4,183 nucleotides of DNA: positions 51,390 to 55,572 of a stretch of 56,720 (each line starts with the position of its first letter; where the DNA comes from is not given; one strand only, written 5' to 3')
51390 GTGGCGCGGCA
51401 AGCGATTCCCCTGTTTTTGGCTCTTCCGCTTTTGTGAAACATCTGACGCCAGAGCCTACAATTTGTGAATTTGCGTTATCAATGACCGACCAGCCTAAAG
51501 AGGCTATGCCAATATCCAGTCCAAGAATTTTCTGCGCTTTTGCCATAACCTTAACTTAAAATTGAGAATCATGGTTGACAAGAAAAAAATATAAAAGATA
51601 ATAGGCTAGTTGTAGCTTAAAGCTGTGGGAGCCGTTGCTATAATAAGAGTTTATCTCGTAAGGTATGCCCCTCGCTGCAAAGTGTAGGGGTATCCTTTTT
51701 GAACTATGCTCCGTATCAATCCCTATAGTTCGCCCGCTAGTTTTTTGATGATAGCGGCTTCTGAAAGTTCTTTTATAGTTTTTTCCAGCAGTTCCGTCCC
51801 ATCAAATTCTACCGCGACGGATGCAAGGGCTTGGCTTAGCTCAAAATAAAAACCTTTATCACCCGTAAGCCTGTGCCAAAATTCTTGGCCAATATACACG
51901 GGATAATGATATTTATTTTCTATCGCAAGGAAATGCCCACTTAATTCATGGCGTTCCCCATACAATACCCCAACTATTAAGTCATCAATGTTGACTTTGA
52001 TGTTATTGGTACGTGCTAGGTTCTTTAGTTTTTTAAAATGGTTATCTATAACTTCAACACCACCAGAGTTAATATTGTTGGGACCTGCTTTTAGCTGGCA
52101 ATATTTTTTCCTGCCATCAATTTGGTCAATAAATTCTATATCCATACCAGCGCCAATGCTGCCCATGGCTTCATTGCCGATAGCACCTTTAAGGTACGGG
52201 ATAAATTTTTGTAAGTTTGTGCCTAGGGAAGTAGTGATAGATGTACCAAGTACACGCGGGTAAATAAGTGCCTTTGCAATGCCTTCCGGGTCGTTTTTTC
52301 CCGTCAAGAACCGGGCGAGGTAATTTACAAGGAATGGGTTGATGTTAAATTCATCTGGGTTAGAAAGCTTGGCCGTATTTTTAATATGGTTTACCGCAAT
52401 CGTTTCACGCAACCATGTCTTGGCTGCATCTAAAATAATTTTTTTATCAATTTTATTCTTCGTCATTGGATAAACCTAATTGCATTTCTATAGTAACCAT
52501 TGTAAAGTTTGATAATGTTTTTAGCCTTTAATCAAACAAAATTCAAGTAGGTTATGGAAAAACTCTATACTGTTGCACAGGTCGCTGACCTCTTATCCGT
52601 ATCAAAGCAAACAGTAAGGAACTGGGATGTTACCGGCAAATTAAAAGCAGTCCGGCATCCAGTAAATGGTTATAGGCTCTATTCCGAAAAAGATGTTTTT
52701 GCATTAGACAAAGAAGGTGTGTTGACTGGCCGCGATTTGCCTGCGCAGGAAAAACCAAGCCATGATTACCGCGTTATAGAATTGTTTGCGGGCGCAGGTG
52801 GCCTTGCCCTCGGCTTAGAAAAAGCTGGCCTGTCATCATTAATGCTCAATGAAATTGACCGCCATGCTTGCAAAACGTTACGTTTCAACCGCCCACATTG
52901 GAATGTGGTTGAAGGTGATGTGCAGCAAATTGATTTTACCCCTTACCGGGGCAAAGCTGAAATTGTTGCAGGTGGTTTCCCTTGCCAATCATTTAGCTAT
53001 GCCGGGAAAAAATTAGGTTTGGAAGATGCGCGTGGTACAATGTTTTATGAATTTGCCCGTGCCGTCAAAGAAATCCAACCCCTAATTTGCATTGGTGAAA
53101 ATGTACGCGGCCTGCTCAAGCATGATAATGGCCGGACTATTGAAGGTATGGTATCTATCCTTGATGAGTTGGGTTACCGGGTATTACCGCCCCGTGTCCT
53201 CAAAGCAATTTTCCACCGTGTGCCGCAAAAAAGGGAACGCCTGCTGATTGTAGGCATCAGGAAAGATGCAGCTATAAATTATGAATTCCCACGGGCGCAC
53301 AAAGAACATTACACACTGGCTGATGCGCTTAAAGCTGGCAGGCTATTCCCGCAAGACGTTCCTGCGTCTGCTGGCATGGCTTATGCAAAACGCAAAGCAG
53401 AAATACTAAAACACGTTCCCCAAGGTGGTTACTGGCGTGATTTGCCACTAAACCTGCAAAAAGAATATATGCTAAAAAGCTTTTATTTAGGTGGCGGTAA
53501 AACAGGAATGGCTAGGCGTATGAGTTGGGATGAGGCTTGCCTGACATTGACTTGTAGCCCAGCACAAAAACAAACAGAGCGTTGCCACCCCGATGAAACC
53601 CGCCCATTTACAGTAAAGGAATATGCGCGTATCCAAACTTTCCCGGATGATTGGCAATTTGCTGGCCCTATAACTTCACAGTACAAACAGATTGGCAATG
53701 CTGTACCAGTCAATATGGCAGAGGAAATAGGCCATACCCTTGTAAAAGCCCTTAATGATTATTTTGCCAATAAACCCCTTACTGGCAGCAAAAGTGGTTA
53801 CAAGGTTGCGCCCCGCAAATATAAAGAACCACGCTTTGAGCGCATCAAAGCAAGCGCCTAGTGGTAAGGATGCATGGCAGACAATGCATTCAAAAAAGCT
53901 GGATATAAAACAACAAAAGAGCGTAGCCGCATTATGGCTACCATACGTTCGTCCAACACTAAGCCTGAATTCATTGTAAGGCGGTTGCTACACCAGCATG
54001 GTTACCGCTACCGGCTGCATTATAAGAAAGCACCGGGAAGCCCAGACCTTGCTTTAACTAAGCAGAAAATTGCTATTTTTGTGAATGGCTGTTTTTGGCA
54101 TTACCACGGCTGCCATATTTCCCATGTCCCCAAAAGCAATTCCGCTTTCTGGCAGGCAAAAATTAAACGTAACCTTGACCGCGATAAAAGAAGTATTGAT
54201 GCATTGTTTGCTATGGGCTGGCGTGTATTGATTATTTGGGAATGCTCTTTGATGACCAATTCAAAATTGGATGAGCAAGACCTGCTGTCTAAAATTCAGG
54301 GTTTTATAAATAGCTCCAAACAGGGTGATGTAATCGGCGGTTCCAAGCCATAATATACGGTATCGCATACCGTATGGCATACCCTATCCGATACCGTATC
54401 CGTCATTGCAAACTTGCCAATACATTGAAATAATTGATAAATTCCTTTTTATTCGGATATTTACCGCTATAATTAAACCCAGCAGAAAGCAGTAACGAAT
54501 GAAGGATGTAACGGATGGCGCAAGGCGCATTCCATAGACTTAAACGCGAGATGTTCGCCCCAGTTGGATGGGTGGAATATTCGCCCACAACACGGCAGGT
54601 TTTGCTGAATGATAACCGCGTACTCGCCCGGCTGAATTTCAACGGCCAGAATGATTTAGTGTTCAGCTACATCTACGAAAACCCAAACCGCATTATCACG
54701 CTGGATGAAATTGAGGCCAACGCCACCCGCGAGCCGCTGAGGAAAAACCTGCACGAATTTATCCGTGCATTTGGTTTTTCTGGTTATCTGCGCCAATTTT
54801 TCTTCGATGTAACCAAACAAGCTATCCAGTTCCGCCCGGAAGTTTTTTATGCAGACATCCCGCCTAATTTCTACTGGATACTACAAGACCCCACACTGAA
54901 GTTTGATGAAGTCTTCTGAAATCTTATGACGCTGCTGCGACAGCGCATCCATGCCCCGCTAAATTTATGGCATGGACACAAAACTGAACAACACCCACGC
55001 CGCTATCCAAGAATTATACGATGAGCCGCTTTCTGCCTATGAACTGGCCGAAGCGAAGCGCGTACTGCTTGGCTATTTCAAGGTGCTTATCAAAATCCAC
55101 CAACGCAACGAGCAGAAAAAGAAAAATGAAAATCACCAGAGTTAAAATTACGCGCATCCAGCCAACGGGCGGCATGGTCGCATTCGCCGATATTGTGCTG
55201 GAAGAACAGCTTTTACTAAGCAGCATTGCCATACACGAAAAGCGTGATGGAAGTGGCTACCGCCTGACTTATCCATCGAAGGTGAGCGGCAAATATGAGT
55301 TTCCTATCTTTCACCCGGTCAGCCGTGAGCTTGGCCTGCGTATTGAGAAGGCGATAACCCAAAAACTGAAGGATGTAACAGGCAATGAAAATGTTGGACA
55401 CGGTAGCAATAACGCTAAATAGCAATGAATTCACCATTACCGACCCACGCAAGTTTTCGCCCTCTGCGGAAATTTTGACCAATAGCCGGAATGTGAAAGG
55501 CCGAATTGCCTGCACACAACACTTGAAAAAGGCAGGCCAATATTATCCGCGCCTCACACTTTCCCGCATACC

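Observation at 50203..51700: Decayed type II-C CRISPR-Cas locus: a Cas9 N-terminal stump beside an apparently intact tracrRNA gene, with no cas1, cas2 or array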

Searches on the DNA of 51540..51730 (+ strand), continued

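Call 57: search_with_rna_model(model_id=R2, sources=[window, L165], max_evalue=1, show_alignments=2)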
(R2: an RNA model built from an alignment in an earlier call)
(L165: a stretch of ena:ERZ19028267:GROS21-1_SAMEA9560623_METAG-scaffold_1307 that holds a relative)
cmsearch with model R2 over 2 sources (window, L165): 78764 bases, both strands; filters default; matches with E-value up to 1: 2.
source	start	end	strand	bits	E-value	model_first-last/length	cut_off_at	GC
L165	9821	9936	-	66.5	1.2e-10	1-97/97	no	0.41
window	51609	51704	+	59.7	2.6e-09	1-97/97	no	0.45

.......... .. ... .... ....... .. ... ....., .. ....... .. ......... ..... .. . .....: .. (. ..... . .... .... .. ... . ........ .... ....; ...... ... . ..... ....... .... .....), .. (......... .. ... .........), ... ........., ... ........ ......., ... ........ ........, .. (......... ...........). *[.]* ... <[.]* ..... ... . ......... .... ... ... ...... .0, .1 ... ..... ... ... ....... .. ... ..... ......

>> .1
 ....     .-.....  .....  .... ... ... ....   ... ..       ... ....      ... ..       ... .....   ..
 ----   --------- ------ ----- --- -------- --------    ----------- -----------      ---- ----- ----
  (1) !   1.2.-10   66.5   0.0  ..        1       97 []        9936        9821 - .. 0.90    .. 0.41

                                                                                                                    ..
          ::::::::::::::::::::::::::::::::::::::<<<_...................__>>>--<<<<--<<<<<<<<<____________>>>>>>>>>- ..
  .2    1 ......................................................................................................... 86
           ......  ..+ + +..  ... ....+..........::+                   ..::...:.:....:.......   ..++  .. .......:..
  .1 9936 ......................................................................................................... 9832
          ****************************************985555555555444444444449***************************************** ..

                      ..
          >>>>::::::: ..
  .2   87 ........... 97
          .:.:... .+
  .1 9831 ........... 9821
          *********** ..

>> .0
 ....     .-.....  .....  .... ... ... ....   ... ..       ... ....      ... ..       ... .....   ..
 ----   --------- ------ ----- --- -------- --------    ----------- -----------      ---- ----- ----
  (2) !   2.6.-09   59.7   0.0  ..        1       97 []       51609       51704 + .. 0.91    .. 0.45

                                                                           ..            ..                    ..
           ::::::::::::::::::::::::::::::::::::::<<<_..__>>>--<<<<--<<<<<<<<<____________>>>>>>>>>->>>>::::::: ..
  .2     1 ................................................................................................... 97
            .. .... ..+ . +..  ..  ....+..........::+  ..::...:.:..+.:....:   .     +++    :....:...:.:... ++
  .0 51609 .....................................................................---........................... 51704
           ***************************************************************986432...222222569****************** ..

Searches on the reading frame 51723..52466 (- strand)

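Call 4: search_protein_families(library=pfam, proteins=[window:51723-52466:-], max_evalue=0.01)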
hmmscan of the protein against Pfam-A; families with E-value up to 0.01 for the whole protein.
window:51723-52466:- (247 aa): 2 families
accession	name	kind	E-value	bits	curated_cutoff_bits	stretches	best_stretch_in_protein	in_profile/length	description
PF14511.12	RE_EcoO109I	-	2.5e-27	96.4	22.5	1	16-220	4-196/198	Type II restriction endonuclease EcoO109I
PF06275.16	DUF1031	-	0.0083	16.8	25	0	144-187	9-54/80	Protein of unknown function (DUF1031)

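Call 76: search_protein_families(library=padloc, proteins=[window:51723-52466:-], max_evalue=0.001)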
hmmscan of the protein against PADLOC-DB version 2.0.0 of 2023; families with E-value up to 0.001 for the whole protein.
window:51723-52466:- (247 aa): 1 family
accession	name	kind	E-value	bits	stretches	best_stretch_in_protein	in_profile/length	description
PDLC03471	REase_II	-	0.00019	19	0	38-179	31-174/272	Type II restriction enzyme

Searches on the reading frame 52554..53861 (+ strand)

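Call 4: search_protein_families(library=pfam, proteins=[window:52554-53861:+], max_evalue=0.01)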
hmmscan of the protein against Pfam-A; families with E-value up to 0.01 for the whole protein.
window:52554-53861:+ (435 aa): 5 families
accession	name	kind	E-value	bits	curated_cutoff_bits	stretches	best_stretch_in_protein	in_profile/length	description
PF00145.23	DNA_methylase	-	9.7e-79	265.6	22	1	72-397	1-323/324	C-5 cytosine-specific DNA methylase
PF12728.13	HTH_17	-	2.7e-08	34.4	27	1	4-49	1-44/51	Helix-turn-helix domain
PF00376.29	MerR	-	5.3e-08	33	28.2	1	6-43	1-38/38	MerR family regulatory protein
PF13411.12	MerR_1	-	6.3e-07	29.8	21.6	1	5-51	1-46/69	MerR HTH family regulatory protein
PF13384.12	HTH_23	-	0.0015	18.7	24.6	0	5-24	18-37/50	Homeodomain-like domain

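Call 76: search_protein_families(library=padloc, proteins=[window:52554-53861:+], max_evalue=0.001)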
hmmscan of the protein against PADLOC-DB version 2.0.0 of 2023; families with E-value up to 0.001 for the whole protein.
window:52554-53861:+ (435 aa): 63 families (the best 25 are shown)
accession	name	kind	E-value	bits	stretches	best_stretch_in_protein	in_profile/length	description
PDLC03330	MTase_II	-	3.9e-115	383.1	1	69-403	96-429/430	Type II methyltransferase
PDLC03272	MTase_II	-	7.1e-107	356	1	5-405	5-395/407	Type II methyltransferase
PDLC03378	MTase_II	-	1.6e-94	315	1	72-406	3-336/344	Type II methyltransferase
PDLC00026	DruM2|DruM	-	1.8e-79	265.7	1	72-403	5-321/336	DNA cytosine methylase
PDLC03234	MTase_II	-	1.3e-74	249.7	2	70-259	3-199/375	Type II methyltransferase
PDLC00033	DruM2|DruM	-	6.6e-70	234.2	1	60-400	10-364/368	DNA cytosine methylase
PDLC03307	MTase_II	-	1.8e-66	222.9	2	73-192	2-119/382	Type II methyltransferase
PDLC03326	MTase_II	-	7.6e-64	214.4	2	74-256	7-197/412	Type II methyltransferase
PDLC02650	DrmMII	-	1.2e-60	203.6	2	195-395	203-413/435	DrmMII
PDLC00027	DruM2|DruM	-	2.9e-60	202.5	2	69-259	9-195/361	DNA cytosine methylase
PDLC00029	DruM2|DruM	-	1.7e-57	193.3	1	72-409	5-320/329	DNA cytosine methylase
PDLC03237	MTase_II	-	1.4e-55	186.8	2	74-246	796-979/1036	Type II methyltransferase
PDLC00031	DruM2|DruM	-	2.8e-54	182.6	2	66-254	6-190/361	DNA cytosine methylase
PDLC00032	DruM2|DruM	-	1.8e-45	154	2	71-260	3-194/424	DNA cytosine methylase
PDLC02649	DrmMII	-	1.6e-44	150.5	3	134-260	115-245/422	DrmMII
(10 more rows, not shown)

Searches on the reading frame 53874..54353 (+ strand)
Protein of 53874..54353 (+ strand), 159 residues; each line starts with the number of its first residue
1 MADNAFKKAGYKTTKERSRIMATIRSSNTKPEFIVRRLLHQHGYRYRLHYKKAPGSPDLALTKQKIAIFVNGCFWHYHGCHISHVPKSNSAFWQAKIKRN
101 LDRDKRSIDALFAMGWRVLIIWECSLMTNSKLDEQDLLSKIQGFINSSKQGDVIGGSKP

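Call 4: search_protein_families(library=pfam, proteins=[window:53874-54353:+], max_evalue=0.01)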
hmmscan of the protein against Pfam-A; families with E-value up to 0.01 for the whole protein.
window:53874-54353:+ (159 aa): 2 families
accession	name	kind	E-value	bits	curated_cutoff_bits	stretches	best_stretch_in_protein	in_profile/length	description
PF03852.21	Vsr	-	9.6e-26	89.9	27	1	13-81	5-73/74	DNA mismatch endonuclease Vsr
PF18741.7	MTES_1575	-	0.00053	20.5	38.2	0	98-141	53-96/96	REase_MTES_1575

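Call 76: search_protein_families(library=padloc, proteins=[window:53874-54353:+], max_evalue=0.001)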
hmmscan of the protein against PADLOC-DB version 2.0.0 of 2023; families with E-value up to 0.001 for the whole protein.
window:53874-54353:+ (159 aa): 2 families
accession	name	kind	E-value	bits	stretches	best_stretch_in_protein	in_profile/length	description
PDLC03397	Vsr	-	6.6e-31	105.5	1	15-146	8-139/156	Type II nicking endonuclease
PDLC03678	HEase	-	5.4e-07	27.5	1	87-134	206-252/266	homing endonuclease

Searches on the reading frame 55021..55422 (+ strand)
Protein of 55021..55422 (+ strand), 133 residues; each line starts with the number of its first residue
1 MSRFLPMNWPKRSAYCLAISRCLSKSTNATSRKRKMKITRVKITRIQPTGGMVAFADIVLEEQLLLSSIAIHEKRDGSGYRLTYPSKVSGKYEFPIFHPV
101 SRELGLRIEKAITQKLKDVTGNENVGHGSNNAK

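Call 48: search_protein_families(library=pfam, proteins=[window:55021-55422:+], max_evalue=0.01)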
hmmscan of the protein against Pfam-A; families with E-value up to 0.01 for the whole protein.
window:55021-55422:+ (133 aa): 1 family
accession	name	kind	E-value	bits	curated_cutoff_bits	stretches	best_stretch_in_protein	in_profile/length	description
PF04026.17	SpoVG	-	5.9e-10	39.6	29.6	1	36-115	1-79/82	SpoVG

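Call 75: search_protein_families(library=phrogs, proteins=[window:55021-55422:+], max_evalue=0.001)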
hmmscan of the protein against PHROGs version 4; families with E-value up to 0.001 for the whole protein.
window:55021-55422:+ (133 aa): 0 families
